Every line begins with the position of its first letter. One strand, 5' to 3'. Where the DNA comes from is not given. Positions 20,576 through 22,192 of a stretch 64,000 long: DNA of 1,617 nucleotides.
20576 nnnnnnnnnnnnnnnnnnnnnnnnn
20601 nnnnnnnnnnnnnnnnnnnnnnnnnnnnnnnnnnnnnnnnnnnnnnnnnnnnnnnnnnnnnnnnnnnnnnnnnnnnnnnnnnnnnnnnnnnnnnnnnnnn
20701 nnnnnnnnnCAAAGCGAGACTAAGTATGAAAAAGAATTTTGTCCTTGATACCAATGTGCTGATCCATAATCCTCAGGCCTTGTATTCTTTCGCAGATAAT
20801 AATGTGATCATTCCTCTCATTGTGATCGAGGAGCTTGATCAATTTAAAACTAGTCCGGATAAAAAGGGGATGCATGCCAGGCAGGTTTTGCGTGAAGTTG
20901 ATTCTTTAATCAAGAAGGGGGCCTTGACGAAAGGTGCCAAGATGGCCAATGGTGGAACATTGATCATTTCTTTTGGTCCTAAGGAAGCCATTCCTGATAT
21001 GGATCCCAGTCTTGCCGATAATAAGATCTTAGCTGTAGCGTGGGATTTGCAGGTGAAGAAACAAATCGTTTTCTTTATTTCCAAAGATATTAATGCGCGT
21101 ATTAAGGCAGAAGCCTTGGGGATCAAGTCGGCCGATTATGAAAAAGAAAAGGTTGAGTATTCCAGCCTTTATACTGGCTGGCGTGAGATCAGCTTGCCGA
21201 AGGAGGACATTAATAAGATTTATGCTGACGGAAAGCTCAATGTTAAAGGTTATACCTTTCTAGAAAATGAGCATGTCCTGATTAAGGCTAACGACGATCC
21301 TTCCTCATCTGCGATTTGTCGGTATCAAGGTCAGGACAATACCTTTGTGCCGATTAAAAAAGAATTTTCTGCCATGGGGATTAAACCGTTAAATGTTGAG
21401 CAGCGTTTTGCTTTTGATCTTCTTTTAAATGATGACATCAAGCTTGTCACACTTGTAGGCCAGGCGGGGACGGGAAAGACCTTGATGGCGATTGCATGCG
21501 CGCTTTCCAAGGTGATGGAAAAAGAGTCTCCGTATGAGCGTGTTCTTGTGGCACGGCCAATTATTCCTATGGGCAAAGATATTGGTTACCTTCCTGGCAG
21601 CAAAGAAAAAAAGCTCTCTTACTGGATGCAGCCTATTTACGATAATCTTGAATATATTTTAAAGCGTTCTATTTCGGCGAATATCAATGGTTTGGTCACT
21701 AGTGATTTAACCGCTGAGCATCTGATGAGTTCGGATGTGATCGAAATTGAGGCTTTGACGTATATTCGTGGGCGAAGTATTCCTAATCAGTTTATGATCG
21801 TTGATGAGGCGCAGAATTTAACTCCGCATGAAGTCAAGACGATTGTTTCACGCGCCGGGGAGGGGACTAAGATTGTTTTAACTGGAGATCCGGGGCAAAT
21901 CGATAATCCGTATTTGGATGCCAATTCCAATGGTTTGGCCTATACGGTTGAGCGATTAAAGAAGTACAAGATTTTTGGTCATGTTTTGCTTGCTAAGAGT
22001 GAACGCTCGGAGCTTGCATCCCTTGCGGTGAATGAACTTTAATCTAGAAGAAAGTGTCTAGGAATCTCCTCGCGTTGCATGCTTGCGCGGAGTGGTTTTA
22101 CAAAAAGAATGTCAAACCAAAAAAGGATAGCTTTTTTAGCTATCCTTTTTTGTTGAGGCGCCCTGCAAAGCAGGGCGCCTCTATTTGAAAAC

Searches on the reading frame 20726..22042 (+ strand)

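Call 3: search_protein_families(library=pfam, proteins=[window:20726-22042:+])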
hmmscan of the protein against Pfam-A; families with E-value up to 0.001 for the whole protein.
window:20726-22042:+ (438 aa): 6 families
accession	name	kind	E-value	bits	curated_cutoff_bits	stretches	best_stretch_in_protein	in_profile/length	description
PF02562.22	PhoH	-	4.8e-48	163.8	27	1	219-425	2-189/205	PhoH-like protein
PF13638.12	PIN_4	-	1.2e-30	106.9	21.9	1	5-139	1-132/132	PIN domain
PF13604.12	AAA_30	-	4.2e-10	40.1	27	1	222-392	2-128/191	AAA domain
PF13245.12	AAA_19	-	1.7e-05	25.5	25.1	0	345-392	82-129/134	AAA domain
PF00270.35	DEAD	-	2e-05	24.8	26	0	226-288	4-63/167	DEAD/DEAH box helicase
PF13401.12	AAA_22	-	2.2e-05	25.2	27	1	240-391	7-125/130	AAA domain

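Call 4: search_protein_families(library=ncbifam, proteins=[window:20726-22042:+])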
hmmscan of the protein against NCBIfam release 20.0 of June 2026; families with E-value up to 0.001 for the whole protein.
window:20726-22042:+ (438 aa): 3 families
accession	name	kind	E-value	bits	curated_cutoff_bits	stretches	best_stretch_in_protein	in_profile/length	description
NF053827.1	RNA5-3helPhoH2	equivalog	9.5e-86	288.4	680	1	3-435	2-420/427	RNA 5'-3' helicase PhoH2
NF007827.1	PRK10536.1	equivalog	7.8e-26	91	380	1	237-428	65-243/253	phosphate starvation-inducible protein PhoH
TIGR02768.1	TraA_Ti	equivalog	9.1e-05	20.9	590.45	0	316-393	407-487/751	Ti-type conjugative transfer relaxase TraA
